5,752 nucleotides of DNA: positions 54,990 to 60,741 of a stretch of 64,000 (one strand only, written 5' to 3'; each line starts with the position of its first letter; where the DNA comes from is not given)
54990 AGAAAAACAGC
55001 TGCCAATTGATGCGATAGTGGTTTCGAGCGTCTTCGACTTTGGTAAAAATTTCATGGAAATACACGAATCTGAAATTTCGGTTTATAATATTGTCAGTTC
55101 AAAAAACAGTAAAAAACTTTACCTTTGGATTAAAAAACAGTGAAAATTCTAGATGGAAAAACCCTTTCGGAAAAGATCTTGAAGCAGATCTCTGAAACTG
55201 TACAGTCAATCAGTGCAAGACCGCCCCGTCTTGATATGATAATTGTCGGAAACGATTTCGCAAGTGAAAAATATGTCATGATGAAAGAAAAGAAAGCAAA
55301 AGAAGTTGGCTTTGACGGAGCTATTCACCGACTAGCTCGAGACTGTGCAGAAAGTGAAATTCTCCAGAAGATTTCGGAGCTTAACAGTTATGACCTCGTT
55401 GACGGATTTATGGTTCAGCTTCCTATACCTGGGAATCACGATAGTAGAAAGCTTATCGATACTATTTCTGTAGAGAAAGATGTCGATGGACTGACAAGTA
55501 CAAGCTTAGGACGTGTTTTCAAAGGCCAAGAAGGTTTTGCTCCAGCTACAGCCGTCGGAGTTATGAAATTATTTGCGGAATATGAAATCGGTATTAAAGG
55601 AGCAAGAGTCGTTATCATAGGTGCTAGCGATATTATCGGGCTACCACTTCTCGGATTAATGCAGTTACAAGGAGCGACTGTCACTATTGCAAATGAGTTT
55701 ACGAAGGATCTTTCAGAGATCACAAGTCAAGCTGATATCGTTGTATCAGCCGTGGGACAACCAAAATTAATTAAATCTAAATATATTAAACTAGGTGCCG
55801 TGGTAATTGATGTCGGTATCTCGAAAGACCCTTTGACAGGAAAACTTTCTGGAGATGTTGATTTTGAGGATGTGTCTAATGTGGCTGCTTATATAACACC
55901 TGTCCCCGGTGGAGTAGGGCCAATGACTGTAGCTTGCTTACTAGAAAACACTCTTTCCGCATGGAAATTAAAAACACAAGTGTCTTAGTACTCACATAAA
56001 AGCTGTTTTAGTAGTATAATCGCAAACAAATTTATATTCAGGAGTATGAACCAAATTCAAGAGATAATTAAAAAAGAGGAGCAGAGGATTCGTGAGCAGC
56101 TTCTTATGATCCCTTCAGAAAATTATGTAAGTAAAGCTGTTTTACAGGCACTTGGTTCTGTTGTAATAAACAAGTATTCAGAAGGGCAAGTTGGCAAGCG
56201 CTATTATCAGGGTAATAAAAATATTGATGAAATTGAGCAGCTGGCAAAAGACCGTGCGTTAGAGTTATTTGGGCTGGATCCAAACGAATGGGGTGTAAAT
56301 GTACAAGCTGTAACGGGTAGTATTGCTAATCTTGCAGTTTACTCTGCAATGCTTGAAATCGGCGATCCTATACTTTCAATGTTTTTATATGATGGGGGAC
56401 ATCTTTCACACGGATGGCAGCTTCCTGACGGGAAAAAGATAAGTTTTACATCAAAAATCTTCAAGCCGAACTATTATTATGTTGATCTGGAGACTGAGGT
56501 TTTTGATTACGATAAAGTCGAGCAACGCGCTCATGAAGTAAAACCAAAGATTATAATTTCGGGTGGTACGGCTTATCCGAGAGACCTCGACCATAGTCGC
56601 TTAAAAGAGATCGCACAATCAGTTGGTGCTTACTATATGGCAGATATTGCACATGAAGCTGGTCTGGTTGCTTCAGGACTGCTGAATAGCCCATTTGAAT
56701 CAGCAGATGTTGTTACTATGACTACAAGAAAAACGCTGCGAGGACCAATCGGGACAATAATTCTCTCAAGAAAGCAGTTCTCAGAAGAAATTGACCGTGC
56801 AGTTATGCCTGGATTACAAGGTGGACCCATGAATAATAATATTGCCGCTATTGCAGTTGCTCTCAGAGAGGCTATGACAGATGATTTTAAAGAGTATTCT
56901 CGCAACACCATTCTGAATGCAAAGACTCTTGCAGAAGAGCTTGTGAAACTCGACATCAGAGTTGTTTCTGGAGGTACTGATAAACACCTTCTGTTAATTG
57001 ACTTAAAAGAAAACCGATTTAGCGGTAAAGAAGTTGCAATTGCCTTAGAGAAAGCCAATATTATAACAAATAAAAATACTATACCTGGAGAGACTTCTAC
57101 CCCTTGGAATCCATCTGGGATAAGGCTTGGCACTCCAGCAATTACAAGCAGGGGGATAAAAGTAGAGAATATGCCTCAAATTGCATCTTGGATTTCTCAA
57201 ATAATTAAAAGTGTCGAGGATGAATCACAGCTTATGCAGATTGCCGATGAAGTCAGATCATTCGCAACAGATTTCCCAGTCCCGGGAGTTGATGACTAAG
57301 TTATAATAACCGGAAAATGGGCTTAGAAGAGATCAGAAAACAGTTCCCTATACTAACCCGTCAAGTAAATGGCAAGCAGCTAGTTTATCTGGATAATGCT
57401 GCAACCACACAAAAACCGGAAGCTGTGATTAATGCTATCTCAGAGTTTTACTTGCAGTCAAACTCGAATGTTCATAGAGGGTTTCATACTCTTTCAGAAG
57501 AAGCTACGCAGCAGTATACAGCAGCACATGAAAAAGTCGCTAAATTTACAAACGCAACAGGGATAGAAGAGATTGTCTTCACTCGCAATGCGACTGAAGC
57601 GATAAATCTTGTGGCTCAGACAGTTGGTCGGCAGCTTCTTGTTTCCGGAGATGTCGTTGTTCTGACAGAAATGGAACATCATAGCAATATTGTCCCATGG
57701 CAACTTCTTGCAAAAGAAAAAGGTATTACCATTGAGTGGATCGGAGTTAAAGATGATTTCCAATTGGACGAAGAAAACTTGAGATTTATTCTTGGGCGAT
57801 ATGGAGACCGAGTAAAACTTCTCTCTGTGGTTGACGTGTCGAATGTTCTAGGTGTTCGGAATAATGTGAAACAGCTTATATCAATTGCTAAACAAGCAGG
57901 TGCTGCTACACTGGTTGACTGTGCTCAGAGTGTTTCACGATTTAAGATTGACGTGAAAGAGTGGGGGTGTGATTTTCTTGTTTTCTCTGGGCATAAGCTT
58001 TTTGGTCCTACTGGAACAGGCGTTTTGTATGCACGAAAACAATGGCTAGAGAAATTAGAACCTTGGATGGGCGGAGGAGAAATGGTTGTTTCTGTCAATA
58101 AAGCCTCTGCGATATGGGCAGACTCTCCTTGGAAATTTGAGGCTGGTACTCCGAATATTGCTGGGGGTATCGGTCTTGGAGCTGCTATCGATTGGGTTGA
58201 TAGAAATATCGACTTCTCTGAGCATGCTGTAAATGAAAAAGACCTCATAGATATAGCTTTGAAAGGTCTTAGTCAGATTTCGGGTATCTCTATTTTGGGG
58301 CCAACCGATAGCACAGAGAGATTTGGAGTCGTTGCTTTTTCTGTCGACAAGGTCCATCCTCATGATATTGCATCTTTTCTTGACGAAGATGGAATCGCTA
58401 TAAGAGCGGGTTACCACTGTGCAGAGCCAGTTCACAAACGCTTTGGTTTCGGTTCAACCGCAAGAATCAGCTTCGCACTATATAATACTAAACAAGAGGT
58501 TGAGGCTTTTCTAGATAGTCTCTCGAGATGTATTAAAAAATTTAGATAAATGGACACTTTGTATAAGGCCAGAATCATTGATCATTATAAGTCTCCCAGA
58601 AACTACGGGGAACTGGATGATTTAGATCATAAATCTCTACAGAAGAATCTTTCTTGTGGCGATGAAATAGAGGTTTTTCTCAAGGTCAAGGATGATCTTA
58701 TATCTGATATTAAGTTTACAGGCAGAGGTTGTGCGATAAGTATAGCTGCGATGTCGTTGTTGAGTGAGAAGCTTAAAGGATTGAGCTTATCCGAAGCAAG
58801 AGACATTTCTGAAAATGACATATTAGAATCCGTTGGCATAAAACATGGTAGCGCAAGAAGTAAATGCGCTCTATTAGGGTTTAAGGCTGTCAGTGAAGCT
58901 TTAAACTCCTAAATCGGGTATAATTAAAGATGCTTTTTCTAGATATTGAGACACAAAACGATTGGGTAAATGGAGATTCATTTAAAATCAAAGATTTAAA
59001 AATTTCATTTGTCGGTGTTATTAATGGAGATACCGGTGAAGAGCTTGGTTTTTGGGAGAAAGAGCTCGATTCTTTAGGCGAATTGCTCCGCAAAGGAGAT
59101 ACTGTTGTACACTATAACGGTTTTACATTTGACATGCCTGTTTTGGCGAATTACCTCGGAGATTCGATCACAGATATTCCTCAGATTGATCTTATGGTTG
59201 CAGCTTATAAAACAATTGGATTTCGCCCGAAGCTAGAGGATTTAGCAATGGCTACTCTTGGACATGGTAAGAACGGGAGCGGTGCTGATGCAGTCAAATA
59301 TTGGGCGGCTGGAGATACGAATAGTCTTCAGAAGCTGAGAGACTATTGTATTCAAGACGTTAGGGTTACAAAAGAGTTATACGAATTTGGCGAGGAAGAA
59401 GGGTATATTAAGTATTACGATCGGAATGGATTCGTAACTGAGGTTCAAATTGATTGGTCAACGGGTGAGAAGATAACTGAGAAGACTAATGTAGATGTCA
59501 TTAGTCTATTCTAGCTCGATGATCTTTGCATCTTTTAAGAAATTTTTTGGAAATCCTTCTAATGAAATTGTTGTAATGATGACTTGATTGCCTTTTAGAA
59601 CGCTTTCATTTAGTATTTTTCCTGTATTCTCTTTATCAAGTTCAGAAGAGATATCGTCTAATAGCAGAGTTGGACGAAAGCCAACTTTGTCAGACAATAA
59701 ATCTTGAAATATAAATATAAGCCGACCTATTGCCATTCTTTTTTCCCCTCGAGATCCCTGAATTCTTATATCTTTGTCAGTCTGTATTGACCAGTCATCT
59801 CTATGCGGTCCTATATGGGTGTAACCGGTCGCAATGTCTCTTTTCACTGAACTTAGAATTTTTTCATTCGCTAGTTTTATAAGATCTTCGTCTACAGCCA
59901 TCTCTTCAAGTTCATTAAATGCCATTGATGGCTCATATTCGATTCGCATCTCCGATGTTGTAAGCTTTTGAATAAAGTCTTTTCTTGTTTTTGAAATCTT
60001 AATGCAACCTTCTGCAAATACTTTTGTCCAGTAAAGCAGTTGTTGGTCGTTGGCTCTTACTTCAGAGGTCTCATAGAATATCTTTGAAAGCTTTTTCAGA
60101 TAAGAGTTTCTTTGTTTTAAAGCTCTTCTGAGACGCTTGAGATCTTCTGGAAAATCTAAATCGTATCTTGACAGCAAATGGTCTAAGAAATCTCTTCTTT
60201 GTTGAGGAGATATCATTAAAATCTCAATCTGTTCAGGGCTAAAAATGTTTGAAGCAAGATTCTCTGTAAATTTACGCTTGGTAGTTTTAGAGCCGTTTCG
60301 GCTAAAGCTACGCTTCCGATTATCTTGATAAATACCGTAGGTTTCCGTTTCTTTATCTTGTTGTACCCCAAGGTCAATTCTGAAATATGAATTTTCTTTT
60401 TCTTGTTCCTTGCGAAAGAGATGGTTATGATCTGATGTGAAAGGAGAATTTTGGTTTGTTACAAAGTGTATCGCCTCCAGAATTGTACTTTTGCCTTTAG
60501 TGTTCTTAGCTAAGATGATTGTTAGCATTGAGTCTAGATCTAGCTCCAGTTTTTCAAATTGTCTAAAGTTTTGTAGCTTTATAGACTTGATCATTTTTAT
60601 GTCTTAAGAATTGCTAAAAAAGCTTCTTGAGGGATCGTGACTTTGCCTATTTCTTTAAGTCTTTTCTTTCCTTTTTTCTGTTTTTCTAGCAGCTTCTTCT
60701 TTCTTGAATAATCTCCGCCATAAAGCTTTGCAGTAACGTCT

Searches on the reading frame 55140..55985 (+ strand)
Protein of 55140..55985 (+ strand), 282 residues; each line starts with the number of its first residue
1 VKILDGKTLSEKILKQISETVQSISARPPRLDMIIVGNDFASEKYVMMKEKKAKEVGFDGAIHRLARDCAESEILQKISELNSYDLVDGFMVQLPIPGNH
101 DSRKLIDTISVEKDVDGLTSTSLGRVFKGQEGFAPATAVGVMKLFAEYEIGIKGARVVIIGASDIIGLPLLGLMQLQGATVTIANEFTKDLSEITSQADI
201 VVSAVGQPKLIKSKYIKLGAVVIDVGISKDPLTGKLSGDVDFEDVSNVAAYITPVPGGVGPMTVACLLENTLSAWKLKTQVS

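Call 42: search_protein_families(library=pfam, proteins=[window:55140-55985:+], max_evalue=0.0001)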
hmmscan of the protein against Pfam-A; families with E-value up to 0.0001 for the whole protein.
window:55140-55985:+ (282 aa): 2 families
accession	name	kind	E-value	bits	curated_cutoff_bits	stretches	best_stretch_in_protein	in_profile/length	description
PF02882.25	THF_DHG_CYH_C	-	3.6e-59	199.1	27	1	121-277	3-158/160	Tetrahydrofolate dehydrogenase/cyclohydrolase, NAD(P)-binding domain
PF00763.28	THF_DHG_CYH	-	9e-31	107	32.8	1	4-116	1-115/115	Tetrahydrofolate dehydrogenase/cyclohydrolase, catalytic domain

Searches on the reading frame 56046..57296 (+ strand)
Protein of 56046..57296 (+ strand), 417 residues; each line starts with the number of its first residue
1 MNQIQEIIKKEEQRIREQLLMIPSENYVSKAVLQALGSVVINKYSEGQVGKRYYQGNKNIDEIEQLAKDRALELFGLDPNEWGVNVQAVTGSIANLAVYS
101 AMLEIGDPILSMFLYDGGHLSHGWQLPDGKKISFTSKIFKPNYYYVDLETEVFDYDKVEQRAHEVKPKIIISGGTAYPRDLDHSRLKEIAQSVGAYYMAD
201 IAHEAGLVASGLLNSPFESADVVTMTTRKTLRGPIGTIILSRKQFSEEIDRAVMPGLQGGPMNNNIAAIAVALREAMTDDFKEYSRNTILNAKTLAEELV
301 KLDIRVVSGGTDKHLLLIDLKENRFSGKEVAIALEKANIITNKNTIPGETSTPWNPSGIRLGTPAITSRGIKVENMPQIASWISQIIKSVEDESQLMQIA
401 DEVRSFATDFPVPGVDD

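Call 42: search_protein_families(library=pfam, proteins=[window:56046-57296:+], max_evalue=0.0001)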
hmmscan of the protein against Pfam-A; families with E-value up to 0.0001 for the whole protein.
window:56046-57296:+ (417 aa): 1 family
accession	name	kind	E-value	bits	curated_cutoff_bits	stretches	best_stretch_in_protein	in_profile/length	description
PF00464.25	SHMT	-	7e-147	489.6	27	1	3-383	7-399/399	Serine hydroxymethyltransferase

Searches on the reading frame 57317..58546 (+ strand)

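Call 42: search_protein_families(library=pfam, proteins=[window:57317-58546:+], max_evalue=0.0001)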
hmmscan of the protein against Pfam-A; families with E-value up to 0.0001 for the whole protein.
window:57317-58546:+ (410 aa): 1 family
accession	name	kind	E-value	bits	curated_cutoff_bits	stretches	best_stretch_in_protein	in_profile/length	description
PF00266.25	Aminotran_5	-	1.5e-138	462.3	21.5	1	23-398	1-371/371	Aminotransferase class-V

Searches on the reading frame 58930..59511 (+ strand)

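Call 42: search_protein_families(library=pfam, proteins=[window:58930-59511:+], max_evalue=0.0001)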
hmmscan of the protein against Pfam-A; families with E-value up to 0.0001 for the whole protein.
window:58930-59511:+ (194 aa): 2 families
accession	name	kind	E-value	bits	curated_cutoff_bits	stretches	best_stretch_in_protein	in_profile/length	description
PF13482.12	RNase_H_2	-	5.5e-12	46.4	22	1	2-152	1-162/165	RNase_H superfamily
PF10108.15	DNA_pol_B_exo2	-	1.3e-05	25.4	24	0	86-147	106-166/213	Predicted 3'-5' exonuclease related to the exonuclease domain of PolB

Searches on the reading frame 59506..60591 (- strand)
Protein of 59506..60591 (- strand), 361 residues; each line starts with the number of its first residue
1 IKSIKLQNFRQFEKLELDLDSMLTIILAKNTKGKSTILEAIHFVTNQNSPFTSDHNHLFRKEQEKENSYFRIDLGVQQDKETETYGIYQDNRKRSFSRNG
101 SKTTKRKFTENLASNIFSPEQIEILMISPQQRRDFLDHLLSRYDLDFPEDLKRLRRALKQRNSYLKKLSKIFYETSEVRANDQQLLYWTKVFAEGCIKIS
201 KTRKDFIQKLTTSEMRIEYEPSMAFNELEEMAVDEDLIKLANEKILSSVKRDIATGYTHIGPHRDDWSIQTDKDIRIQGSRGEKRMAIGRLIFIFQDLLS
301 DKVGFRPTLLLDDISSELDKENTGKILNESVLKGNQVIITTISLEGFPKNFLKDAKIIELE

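Call 42: search_protein_families(library=pfam, proteins=[window:59506-60591:-], max_evalue=0.0001)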
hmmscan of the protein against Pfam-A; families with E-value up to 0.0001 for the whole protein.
window:59506-60591:- (361 aa): 3 families
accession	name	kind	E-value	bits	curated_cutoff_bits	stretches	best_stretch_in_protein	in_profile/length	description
PF02463.25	SMC_N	-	1.7e-16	60.7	40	1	1-344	2-199/220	RecF/RecN/SMC N terminal domain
PF13476.12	AAA_23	-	3e-13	51.3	27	1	3-181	1-176/201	AAA domain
PF13175.12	AAA_15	-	2.9e-12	47.3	32.1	1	1-227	3-238/374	AAA ATPase domain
